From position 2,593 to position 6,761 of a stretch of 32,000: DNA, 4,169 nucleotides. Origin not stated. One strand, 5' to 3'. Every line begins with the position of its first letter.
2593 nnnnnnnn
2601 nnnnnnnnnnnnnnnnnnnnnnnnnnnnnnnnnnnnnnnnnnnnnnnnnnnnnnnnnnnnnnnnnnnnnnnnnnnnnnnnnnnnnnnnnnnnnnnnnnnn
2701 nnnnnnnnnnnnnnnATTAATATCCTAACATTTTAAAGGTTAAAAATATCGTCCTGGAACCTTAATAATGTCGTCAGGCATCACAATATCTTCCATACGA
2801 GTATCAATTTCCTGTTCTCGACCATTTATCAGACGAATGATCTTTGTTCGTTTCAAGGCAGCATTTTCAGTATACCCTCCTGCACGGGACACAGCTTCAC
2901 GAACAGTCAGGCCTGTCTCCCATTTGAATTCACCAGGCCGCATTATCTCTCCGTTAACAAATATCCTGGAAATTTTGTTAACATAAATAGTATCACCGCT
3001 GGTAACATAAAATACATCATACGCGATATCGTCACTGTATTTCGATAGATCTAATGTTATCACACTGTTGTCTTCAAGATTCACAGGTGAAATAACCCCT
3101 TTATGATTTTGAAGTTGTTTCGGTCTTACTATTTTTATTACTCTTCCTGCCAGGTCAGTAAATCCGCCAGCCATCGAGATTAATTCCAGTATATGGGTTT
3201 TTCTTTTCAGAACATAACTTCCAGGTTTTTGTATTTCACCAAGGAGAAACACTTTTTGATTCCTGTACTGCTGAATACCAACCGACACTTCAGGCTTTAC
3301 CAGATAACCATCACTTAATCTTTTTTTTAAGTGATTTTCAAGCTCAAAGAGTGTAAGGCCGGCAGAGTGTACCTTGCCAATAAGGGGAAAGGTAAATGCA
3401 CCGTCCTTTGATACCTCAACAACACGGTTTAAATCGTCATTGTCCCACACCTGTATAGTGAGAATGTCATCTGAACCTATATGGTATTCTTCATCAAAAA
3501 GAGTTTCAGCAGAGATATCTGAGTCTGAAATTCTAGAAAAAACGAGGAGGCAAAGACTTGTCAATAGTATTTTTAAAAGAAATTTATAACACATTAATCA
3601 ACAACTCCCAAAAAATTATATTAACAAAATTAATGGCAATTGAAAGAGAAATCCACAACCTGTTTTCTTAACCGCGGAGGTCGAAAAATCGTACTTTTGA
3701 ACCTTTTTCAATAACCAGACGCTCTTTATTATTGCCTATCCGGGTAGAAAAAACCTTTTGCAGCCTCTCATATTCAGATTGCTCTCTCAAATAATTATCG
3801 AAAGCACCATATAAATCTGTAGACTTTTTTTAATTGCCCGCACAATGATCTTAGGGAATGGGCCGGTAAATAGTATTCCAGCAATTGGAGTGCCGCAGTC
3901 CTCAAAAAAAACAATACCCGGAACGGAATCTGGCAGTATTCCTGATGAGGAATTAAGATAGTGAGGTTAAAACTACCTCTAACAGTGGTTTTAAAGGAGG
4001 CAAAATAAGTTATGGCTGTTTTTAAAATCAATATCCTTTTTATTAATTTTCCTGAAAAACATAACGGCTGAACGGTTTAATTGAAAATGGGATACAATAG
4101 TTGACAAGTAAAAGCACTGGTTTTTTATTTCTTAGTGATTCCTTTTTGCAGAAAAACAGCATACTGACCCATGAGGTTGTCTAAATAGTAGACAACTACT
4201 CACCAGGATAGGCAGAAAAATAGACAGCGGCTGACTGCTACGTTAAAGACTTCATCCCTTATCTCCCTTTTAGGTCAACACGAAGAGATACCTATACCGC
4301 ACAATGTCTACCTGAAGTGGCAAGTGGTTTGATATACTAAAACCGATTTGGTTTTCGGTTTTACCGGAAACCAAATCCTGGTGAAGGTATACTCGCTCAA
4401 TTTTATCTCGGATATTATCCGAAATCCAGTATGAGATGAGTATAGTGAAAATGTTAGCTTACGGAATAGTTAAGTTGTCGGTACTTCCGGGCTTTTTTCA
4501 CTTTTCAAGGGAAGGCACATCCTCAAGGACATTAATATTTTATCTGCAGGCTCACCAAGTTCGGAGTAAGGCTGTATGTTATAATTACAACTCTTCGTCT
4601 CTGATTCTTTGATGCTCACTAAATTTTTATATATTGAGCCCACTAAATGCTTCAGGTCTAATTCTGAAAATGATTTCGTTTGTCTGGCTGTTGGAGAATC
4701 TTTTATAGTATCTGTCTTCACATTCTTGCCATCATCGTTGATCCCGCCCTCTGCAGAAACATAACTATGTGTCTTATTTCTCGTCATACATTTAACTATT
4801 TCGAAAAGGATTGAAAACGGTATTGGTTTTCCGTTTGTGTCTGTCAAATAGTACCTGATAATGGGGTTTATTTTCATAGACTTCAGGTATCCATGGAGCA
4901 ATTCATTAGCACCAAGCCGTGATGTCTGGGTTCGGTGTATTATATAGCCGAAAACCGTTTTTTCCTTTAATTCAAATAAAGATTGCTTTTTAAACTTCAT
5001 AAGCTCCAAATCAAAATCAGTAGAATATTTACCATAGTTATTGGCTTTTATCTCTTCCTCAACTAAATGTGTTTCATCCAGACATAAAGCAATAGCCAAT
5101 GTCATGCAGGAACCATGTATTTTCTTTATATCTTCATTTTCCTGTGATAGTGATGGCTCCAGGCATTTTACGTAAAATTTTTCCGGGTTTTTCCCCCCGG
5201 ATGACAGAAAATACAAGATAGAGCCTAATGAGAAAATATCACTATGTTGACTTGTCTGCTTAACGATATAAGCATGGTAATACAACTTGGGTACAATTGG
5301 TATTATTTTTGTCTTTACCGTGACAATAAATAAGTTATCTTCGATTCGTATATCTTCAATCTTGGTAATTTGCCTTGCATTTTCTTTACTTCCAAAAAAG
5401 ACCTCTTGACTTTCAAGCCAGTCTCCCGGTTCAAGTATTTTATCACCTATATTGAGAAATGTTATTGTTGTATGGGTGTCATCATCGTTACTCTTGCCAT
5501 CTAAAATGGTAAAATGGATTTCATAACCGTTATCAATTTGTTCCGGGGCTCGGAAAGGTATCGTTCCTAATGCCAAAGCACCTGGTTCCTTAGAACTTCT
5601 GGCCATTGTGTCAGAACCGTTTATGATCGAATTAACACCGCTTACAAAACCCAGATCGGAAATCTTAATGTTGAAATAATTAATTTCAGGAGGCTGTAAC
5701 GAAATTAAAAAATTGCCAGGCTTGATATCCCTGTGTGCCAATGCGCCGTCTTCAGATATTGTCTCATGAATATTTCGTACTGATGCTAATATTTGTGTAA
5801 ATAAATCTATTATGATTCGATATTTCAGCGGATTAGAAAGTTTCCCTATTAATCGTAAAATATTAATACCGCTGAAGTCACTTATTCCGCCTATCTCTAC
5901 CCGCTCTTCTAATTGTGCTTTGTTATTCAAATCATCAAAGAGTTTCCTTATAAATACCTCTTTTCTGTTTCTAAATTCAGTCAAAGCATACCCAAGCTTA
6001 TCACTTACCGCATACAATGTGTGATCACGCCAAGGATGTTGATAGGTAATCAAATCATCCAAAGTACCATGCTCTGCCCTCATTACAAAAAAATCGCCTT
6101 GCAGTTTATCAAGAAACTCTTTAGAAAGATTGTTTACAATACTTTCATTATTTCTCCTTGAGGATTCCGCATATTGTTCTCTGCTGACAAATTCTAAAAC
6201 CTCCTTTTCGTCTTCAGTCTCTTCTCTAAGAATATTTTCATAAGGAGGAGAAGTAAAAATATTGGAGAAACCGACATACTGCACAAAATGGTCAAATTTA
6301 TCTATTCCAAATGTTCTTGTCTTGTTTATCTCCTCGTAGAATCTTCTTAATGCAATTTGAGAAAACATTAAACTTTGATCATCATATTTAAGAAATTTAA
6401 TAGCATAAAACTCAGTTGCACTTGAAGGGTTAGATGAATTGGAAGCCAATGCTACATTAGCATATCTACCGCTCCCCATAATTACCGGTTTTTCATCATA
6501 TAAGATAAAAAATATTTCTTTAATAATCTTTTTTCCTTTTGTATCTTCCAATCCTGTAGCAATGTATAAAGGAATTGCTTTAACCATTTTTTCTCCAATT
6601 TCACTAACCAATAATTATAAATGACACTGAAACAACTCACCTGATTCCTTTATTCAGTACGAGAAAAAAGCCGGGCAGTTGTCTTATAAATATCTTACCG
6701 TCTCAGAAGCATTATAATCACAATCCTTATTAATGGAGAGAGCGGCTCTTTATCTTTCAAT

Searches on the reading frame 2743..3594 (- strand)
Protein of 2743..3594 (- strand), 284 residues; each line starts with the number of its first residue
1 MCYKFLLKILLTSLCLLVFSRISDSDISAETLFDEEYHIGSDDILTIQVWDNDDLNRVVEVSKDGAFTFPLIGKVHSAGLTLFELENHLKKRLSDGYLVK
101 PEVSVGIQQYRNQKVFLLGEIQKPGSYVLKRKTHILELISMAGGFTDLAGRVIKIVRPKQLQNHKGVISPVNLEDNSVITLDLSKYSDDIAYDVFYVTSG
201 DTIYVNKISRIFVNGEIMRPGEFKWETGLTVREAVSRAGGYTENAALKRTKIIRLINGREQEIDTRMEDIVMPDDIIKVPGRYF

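Call 48: search_protein_families(library=pfam, proteins=[window:2743-3594:-], max_evalue=0.0001)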
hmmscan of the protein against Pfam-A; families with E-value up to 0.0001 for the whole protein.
window:2743-3594:- (284 aa): 3 families
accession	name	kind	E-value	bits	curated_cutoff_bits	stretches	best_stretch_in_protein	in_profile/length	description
PF02563.21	Poly_export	-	3.1e-21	75.8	28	1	35-107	5-76/77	Polysaccharide biosynthesis/export protein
PF10531.15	SLBB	-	3.7e-21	75.1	27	2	211-259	2-49/55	SLBB domain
PF22461.2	SLBB_2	-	1e-15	58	27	2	210-266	2-58/79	SLBB domain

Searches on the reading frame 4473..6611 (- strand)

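Call 48: search_protein_families(library=pfam, proteins=[window:4473-6611:-], max_evalue=0.0001)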
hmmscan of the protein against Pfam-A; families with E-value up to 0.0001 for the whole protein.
window:4473-6611:- (713 aa): 1 family
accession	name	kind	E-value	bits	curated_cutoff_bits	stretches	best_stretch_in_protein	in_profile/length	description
PF00069.31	Pkinase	-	1.2e-11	44.9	31.7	1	262-361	95-172/263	Protein kinase domain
